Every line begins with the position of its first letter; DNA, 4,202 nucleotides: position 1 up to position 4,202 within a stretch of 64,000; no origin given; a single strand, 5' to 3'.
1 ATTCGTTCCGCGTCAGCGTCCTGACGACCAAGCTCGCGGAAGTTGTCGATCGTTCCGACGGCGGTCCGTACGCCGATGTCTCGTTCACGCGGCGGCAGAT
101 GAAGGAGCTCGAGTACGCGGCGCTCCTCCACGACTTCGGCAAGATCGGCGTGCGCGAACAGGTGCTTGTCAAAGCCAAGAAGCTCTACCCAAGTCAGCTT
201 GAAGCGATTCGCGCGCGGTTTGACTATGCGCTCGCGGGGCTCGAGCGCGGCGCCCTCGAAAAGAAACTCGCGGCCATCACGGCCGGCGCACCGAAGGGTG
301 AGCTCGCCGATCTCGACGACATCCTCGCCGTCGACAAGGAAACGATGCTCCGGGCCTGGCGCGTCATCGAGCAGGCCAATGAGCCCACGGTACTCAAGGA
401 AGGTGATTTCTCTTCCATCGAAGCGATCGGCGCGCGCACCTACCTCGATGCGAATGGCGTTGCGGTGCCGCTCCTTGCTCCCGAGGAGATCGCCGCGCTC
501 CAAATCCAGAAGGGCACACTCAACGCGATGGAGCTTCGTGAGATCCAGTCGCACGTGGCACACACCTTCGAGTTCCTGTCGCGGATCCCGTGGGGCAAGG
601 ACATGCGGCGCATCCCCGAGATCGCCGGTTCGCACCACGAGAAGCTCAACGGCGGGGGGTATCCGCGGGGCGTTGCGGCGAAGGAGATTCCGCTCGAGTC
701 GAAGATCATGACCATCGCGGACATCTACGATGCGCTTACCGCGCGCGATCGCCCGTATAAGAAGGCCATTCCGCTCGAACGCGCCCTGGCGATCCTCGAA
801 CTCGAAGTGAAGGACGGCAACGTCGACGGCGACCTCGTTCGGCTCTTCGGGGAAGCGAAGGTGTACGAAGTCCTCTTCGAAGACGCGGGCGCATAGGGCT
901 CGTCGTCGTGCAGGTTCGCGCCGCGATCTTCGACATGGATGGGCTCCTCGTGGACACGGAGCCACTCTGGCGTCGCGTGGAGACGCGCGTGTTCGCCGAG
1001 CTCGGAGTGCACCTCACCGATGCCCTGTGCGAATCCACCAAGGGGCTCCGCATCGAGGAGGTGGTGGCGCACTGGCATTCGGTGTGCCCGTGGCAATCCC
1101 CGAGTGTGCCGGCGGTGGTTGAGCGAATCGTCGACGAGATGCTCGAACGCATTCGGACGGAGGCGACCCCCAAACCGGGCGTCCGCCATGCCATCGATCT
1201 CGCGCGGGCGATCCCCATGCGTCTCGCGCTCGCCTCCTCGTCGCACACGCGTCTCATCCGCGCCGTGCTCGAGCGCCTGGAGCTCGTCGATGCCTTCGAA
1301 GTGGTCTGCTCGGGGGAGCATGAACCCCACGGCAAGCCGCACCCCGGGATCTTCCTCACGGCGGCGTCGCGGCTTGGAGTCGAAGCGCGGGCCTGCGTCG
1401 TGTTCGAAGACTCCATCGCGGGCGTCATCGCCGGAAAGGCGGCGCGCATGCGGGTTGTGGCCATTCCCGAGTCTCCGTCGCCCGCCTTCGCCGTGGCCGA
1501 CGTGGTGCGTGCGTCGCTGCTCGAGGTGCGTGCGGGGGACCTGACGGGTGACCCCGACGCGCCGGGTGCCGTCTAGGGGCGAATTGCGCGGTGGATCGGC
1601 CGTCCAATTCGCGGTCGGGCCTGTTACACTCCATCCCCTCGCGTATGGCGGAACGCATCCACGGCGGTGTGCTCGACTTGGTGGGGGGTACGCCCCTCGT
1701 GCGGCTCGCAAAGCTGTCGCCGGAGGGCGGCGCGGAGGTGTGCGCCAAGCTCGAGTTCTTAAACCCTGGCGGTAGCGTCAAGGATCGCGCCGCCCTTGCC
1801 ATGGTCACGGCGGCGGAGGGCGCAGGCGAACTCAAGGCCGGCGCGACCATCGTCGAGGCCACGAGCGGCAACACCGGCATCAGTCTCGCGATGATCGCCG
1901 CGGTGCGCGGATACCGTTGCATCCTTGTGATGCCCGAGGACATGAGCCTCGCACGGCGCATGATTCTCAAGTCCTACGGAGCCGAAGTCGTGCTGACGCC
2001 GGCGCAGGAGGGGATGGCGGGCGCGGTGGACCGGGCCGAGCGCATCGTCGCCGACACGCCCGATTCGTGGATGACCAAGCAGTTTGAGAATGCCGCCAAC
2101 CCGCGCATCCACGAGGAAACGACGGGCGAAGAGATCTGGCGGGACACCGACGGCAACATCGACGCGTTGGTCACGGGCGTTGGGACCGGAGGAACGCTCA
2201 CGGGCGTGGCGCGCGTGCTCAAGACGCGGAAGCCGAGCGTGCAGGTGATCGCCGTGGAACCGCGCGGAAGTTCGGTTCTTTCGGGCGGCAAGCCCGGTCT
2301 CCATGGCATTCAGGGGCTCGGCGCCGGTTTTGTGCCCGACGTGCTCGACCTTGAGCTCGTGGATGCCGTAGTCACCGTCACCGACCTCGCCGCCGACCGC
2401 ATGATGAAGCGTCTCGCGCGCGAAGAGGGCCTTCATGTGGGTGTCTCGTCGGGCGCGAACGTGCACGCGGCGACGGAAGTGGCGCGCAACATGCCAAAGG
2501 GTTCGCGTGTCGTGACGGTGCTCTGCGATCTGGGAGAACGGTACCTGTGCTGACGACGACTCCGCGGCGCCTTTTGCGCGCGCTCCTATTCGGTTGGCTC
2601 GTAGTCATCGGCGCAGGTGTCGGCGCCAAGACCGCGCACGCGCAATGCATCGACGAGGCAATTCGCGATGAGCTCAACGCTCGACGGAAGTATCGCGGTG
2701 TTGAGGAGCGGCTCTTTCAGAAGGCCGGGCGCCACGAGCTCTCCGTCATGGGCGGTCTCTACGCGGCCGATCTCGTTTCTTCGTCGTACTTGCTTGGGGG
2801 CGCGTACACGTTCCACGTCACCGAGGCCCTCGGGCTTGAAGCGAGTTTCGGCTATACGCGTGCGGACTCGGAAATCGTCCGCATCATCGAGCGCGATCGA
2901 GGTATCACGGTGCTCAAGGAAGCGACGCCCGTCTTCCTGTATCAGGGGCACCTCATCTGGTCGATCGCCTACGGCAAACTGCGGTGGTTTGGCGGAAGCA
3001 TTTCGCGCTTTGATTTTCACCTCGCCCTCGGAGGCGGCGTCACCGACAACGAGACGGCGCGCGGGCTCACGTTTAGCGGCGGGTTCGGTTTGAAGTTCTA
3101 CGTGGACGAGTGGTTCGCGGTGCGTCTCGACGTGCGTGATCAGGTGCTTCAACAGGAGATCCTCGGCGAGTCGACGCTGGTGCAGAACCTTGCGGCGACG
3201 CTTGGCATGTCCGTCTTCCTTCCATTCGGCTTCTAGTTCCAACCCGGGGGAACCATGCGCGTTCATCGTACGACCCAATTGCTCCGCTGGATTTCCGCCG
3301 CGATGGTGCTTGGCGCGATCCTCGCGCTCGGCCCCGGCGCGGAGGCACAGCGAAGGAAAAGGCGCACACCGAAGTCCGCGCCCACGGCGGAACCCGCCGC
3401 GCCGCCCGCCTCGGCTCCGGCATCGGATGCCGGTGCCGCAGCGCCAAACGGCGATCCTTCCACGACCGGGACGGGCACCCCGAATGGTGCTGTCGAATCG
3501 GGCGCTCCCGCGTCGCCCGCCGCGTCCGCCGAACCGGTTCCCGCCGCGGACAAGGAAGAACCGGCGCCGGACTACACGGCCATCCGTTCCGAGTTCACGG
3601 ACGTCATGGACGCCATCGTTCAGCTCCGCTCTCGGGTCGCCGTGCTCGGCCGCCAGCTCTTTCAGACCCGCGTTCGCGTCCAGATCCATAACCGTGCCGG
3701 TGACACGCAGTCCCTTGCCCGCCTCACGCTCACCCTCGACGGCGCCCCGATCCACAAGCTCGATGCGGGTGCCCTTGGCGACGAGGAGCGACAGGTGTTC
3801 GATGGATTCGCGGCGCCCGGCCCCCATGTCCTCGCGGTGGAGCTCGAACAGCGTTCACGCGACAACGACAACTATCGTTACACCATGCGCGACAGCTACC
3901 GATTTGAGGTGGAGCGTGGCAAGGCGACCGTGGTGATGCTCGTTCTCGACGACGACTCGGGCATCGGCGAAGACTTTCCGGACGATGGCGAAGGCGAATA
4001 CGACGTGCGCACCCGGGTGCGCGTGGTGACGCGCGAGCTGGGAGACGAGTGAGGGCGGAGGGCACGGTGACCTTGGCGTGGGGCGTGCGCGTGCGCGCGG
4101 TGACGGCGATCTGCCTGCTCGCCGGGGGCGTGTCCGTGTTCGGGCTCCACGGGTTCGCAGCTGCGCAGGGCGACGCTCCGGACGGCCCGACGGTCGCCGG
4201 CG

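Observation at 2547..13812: Nine coupled genes form a single-locus Glt/Nfs-type trans-envelope machine with no motor in sight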

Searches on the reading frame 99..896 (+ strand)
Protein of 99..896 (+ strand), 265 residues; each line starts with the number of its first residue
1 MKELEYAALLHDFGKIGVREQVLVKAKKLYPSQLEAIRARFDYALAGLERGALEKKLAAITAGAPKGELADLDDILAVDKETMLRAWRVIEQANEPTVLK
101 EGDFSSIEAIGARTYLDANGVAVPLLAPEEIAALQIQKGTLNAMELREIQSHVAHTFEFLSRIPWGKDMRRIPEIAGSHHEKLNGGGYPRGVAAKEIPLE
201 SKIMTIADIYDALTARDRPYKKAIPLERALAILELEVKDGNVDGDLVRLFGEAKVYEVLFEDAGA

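Call 23: search_protein_families(library=pfam, proteins=[window:99-896:+], max_evalue=0.01)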
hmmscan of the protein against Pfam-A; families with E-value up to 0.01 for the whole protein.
window:99-896:+ (265 aa): 2 families
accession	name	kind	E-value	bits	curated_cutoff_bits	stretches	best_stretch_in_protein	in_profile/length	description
PF13487.12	HD_5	-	4.7e-33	114.8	27.2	1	127-245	56-169/170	HD domain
PF01966.28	HD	-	1.5e-07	32.1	22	1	147-212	53-115/116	HD domain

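Call 101: search_protein_families(library=ncbifam, proteins=[window:99-896:+], max_evalue=0.00001)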
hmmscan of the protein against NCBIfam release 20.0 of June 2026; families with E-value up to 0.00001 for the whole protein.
window:99-896:+ (265 aa): 1 family
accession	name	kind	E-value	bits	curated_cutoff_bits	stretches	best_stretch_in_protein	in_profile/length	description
NF053512.1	nitric_RR_NosR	exception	2.2e-12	46.8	400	1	140-250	245-350/422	response regulator c-di-GMP phosphodiesterase, NosR family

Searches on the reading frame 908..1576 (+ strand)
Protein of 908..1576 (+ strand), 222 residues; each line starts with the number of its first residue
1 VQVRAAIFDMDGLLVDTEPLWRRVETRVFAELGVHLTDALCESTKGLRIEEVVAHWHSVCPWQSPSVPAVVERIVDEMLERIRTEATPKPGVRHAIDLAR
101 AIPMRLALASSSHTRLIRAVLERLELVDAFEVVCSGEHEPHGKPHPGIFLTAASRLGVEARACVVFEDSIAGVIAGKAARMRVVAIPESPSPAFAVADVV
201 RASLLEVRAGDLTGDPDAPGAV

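Call 23: search_protein_families(library=pfam, proteins=[window:908-1576:+], max_evalue=0.01)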
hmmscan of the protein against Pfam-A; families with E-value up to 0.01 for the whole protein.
window:908-1576:+ (222 aa): 4 families
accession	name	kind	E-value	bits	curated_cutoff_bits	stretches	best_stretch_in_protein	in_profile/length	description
PF13419.12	HAD_2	-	2.2e-27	96.8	23.8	1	7-186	2-178/178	Haloacid dehalogenase-like hydrolase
PF00702.32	Hydrolase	-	4.3e-25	89.7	26.4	1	3-179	1-190/191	haloacid dehalogenase-like hydrolase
PF12710.13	HAD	-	7.2e-07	30.2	27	1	6-164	1-176/189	haloacid dehalogenase-like hydrolase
PF13242.12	Hydrolase_like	-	0.00092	19.5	22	1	142-186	3-48/75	HAD-hyrolase-like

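Call 101: search_protein_families(library=ncbifam, proteins=[window:908-1576:+], max_evalue=0.00001)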
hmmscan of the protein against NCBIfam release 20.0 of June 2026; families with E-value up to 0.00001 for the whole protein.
window:908-1576:+ (222 aa): 24 families
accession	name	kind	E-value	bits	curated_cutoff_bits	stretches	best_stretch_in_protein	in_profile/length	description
NF008087.0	PRK10826.1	equivalog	3.1e-67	226.4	191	1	2-211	6-219/222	hexitol phosphatase HxpB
TIGR02009.1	PGMB-YQAB-SF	subfamily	6.2e-36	124.3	153.35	1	4-186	2-186/186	beta-phosphoglucomutase family hydrolase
TIGR01990.1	bPGM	equivalog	3.8e-28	98.7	189.4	1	4-186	2-186/187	beta-phosphoglucomutase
NF046057.1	bifunc_MtlD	equivalog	1.4e-21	76.6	800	1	2-192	6-197/683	bifunctional mannitol-1-phosphate dehydrogenase/phosphatase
NF008000.0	PRK10725.1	equivalog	5.9e-21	75.4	215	1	5-185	7-184/188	fructose-1-phosphate/6-phosphogluconate phosphatase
TIGR01509.1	HAD-SF-IA-v3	subfamily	7.4e-19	68.4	29.4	1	86-185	64-153/154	HAD-IA family hydrolase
NF009695.0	PRK13222.1-2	equivalog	3e-16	59.6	225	1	2-186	5-193/226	phosphoglycolate phosphatase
TIGR02253.1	CTE7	subfamily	5.6e-16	59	169.75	1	3-193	2-201/221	TIGR02253 family HAD-type hydrolase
NF007854.0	PRK10563.1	equivalog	1.8e-15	57.2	211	1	2-184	3-183/221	6-phosphogluconate phosphatase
TIGR01449.2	PGP_bact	equivalog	3.2e-15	56.3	180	1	7-186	2-184/213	phosphoglycolate phosphatase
NF008610.0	PRK11587.1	equivalog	5.8e-15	55.2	282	1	1-204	1-200/219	sugar phosphatase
TIGR01422.2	phosphonatase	equivalog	4.7e-12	45.7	220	1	48-191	57-204/251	phosphonoacetaldehyde hydrolase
NF053653.1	InDiPhoBT2121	equivalog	1.6e-11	44.2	245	1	4-193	2-193/216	inorganic diphosphatase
NF009697.0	PRK13222.1-4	equivalog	9.5e-11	41.5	327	1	2-186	6-193/232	phosphoglycolate phosphatase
NF009694.0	PRK13222.1-1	equivalog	1.1e-10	41.2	415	1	81-184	104-208/252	phosphoglycolate phosphatase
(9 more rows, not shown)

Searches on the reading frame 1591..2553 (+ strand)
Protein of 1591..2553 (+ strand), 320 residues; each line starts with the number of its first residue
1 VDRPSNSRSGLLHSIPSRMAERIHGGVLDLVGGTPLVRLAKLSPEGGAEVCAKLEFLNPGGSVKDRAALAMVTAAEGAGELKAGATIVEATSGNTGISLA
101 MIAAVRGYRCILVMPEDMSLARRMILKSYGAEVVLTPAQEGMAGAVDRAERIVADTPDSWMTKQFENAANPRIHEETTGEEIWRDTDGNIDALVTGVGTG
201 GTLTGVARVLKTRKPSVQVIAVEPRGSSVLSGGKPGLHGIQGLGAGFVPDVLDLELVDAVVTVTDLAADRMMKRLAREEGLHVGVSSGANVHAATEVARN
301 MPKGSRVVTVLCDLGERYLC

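Call 23: search_protein_families(library=pfam, proteins=[window:1591-2553:+], max_evalue=0.01)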
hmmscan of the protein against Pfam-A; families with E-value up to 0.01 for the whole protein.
window:1591-2553:+ (320 aa): 1 family
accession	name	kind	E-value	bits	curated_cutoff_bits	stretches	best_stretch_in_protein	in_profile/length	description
PF00291.31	PALP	-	6.2e-79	265.8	35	1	28-313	2-295/295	Pyridoxal-phosphate dependent enzyme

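Call 101: search_protein_families(library=ncbifam, proteins=[window:1591-2553:+], max_evalue=0.00001)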
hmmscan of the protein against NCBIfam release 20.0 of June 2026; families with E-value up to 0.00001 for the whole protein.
window:1591-2553:+ (320 aa): 36 families (the best 25 are shown)
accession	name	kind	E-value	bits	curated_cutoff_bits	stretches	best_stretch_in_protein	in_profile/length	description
TIGR01139.1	cysK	equivalog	1.9e-125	418.1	350.95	1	29-319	3-293/298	cysteine synthase A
TIGR01136.1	cysKM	subfamily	5.3e-124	413.4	344.15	1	28-319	2-294/299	cysteine synthase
NF007989.0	PRK10717.1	equivalog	2.4e-102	342.5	387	1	22-319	3-313/334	cysteine synthase A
TIGR01137.1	cysta_beta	equivalog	3.1e-96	322.8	510.25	1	25-319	3-306/457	cystathionine beta-synthase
NF008735.0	PRK11761.1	equivalog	9.3e-93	310.7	413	1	27-319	6-289/296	cysteine synthase CysM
TIGR01138.1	cysM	equivalog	4.1e-92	308.8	394.2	1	27-319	2-285/290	cysteine synthase B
TIGR03945.1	PLP_SbnA_fam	equivalog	2.5e-76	256.7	349.95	1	28-319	2-295/304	2,3-diaminopropionate biosynthesis protein SbnA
NF053679.1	CysteaSynCapA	equivalog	7.5e-70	235.3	600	1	22-319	5-315/329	cysteate synthase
NF052478.1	CystDsulMYC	equivalog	7.6e-25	88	600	1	50-318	39-320/354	L-cysteine desulfhydrase Cds1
NF005292.0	PRK06815.1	equivalog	2.2e-23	82.8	371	1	29-230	17-210/320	threonine/serine dehydratase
TIGR01127.1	ilvA_1Cterm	equivalog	5.9e-21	74.9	378.75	1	34-234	1-197/380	threonine ammonia-lyase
NF006094.0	PRK08246.1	subfamily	7.4e-21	74.8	331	1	29-231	19-207/310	serine/threonine dehydratase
NF045641.2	BHydaspDhtseBhcB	equivalog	3.4e-19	69.1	550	1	26-225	13-204/312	beta-hydroxyaspartate dehydratase BhcB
TIGR01124.1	ilvA_2Cterm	equivalog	1.5e-18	66.6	411.3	1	26-230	10-207/499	threonine ammonia-lyase, biosynthetic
NF006674.0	PRK09224.1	subfamily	2.5e-17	62.8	577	1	24-230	16-215/508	threonine ammonia-lyase IlvA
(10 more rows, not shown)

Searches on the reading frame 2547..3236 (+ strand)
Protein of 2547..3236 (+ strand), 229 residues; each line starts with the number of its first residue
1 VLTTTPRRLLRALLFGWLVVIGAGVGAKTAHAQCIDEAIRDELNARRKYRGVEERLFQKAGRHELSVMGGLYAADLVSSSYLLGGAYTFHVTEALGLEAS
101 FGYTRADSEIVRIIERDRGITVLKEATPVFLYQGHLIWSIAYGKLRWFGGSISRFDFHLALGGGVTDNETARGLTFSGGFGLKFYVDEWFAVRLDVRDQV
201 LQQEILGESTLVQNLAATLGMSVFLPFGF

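Call 6: search_protein_families(library=pfam, proteins=[window:2547-3236:+], max_evalue=0.01)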
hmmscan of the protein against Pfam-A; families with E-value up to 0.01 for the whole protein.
window:2547-3236:+ (229 aa): 0 families

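Call 7: search_protein_families(library=ncbifam, proteins=[window:2547-3236:+], max_evalue=0.01)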
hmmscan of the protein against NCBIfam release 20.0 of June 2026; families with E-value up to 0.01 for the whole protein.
window:2547-3236:+ (229 aa): 1 family
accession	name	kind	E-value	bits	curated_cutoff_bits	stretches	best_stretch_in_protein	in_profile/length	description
TIGR04565.1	OMP_myx_plus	subfamily_domain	1.5e-33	116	60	1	70-225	2-161/161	outer membrane beta-barrel domain-containing protein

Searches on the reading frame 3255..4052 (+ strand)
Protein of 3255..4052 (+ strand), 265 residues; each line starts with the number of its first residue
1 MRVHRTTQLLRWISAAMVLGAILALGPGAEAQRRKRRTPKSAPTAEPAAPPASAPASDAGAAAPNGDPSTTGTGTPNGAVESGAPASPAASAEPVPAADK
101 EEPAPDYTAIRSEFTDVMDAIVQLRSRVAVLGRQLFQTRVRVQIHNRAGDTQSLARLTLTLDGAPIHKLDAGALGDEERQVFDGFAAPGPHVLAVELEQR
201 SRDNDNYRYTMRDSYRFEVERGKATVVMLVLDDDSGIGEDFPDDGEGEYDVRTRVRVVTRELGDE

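Call 6: search_protein_families(library=pfam, proteins=[window:3255-4052:+], max_evalue=0.01)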
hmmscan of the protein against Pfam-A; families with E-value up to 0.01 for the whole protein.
window:3255-4052:+ (265 aa): 1 family
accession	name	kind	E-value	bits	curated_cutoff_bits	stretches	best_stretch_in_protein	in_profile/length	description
PF17816.7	PDZ_4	-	0.0082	16.9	23.1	0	113-154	62-103/114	PDZ domain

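Call 7: search_protein_families(library=ncbifam, proteins=[window:3255-4052:+], max_evalue=0.01)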
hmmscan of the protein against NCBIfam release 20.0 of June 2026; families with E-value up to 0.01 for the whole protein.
window:3255-4052:+ (265 aa): 2 families
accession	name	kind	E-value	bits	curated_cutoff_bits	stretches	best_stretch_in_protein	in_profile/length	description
NF011513.0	PRK14952.1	equivalog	0.0028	16.7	737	1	33-128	378-463/596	DNA polymerase III subunits gamma/tau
NF005846.3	PRK07764.1-6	equivalog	0.0095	15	625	0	29-134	468-575/628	DNA polymerase III subunit gamma and tau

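Call 91: predict_structure(protein=window:3255-4052:+)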
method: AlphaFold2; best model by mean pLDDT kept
length: 265 residues; sequences in the alignment: 1
mean_pLDDT: 63.1   pTM: 0.45
mean pLDDT of the five models: 63.1, 62.5, 59.9, 48.8, 44.1
residues with pLDDT >= 90: 13; 70-90: 92; 50-70: 70; < 50: 90
segments of 3 or more residues with pLDDT < 50: 16-37, 51-63, 65-72, 77-79, 81-84, 86-99, 236-241
pLDDT, mean of each block of 10 residues (from residue 1): 51 49 42 44 49 43 44 48 43 45 65 76 66 66 80 77 85 75 87 85 55 90 86 56 54 81 56
secondary structure, 60 per line:
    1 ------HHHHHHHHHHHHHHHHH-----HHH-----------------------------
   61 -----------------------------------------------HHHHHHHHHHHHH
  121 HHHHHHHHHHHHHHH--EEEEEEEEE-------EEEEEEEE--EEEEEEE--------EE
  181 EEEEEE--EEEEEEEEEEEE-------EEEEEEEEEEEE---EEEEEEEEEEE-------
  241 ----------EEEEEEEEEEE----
elements in order: H7-23 H108-135 E138-146 E154-161 E164-170 E179-186 E189-200 E208-219 E223-233 E251-261

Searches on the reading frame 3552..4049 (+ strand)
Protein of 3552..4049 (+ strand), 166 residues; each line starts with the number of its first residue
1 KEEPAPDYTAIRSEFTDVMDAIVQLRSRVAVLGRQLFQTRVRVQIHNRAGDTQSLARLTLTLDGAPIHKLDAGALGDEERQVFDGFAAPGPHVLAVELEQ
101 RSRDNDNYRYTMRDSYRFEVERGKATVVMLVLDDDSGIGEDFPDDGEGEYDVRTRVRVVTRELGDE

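Call 79: search_solved_structures(query=A4, max_evalue=10)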
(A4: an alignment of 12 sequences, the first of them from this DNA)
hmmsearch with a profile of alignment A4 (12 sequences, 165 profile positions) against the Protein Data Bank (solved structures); distinct sequences matched with E-value up to 10: 1.
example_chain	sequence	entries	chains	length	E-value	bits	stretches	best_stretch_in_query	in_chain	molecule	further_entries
2ygl_A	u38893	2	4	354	0.067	16.1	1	48-70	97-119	BLOOD GROUP A-AND B-CLEAVING ENDO-BETA-GALACTOSIDASE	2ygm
